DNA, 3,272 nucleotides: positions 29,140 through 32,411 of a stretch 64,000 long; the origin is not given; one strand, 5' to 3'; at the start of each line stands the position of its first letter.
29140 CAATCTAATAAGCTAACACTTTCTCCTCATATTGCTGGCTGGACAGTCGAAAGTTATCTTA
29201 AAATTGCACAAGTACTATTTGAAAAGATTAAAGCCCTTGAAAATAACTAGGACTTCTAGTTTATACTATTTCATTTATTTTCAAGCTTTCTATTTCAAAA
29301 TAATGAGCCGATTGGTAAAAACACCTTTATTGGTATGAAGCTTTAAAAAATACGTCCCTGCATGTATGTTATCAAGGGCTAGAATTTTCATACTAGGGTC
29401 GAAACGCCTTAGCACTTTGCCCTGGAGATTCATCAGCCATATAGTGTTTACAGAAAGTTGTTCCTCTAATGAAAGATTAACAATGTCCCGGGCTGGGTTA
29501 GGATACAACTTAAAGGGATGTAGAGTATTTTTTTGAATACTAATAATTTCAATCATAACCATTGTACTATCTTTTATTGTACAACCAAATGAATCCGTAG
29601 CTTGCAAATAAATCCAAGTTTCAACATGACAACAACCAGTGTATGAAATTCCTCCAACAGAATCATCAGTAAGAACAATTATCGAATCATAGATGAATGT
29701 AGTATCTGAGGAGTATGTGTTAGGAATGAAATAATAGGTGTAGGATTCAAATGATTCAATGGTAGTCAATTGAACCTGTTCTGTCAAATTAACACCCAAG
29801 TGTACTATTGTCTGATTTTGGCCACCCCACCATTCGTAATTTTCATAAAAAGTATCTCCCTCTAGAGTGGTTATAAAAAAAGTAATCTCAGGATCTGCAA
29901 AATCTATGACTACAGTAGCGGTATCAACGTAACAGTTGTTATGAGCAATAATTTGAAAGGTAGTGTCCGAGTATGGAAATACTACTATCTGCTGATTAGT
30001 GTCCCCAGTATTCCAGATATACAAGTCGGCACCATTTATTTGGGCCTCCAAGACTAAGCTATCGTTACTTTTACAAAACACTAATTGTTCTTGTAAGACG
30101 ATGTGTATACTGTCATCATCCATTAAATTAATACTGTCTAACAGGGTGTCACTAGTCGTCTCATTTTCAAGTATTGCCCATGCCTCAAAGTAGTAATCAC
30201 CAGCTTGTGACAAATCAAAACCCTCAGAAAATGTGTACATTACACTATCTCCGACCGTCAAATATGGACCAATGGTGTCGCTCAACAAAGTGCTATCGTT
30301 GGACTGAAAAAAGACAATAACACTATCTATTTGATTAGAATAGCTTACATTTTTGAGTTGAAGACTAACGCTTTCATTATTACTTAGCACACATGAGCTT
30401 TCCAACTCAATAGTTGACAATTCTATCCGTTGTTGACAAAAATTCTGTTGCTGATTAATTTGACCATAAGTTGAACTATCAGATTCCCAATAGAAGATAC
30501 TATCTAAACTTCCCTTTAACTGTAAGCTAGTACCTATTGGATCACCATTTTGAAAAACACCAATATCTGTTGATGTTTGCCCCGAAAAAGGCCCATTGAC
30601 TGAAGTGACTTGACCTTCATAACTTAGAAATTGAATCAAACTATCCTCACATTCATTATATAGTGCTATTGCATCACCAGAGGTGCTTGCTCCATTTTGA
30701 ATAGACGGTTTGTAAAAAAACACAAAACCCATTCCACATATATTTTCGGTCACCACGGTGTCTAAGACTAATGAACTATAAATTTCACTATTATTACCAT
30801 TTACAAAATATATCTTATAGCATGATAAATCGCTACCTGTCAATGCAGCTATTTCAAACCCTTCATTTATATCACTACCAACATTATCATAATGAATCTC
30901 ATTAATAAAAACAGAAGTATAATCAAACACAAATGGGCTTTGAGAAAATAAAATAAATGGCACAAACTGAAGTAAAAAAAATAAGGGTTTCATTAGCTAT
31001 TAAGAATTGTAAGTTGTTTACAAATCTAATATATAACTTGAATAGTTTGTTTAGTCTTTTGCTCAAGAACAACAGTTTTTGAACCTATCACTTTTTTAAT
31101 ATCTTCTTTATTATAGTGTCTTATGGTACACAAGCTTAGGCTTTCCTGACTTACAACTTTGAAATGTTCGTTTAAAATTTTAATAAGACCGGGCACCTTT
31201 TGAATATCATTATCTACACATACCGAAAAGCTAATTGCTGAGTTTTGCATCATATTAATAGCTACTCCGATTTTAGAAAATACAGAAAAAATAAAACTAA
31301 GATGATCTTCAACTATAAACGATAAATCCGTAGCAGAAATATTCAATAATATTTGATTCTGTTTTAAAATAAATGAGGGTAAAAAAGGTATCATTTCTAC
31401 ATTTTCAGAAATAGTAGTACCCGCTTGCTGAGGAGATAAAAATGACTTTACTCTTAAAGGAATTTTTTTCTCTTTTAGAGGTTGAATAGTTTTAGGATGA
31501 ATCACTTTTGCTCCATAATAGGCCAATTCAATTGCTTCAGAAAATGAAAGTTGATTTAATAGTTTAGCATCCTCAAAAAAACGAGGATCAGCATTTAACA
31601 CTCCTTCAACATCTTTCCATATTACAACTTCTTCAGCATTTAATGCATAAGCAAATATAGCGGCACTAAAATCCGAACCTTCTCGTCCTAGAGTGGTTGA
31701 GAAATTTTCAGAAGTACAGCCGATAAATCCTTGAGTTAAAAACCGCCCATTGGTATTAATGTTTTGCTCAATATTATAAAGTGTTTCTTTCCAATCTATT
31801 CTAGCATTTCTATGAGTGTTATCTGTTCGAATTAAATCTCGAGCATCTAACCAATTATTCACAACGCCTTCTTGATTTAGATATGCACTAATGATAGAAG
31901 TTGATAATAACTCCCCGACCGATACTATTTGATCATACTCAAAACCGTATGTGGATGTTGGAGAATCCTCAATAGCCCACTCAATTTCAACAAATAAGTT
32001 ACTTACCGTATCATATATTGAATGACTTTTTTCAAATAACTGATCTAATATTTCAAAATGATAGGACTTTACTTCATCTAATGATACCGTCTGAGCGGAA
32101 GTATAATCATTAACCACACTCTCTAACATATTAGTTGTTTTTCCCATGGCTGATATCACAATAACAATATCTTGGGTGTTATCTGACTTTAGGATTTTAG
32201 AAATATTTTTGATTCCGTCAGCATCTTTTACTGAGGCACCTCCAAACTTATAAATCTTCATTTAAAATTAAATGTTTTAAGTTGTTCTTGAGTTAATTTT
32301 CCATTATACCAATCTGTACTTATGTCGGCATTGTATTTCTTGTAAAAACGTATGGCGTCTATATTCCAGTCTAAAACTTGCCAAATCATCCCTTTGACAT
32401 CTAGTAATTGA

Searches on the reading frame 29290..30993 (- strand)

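Call 48: search_protein_families(library=pfam, proteins=[window:29290-30993:-], max_evalue=0.00001)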
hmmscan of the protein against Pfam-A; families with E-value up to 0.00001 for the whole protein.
window:29290-30993:- (567 aa): 1 family
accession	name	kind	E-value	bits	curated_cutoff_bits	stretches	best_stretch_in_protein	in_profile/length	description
PF18962.6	Por_Secre_tail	-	3.6e-10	40.4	27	1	496-565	1-75/75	Secretion system C-terminal sorting domain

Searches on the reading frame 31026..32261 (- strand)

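Call 49: search_protein_families(library=pfam, proteins=[window:31026-32261:-], max_evalue=0.00001)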
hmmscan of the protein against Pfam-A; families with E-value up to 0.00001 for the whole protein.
window:31026-32261:- (411 aa): 1 family
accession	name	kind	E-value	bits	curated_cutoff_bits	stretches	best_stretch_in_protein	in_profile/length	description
PF00696.33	AA_kinase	-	4.4e-45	154.7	24.9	1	3-273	4-234/234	Amino acid kinase family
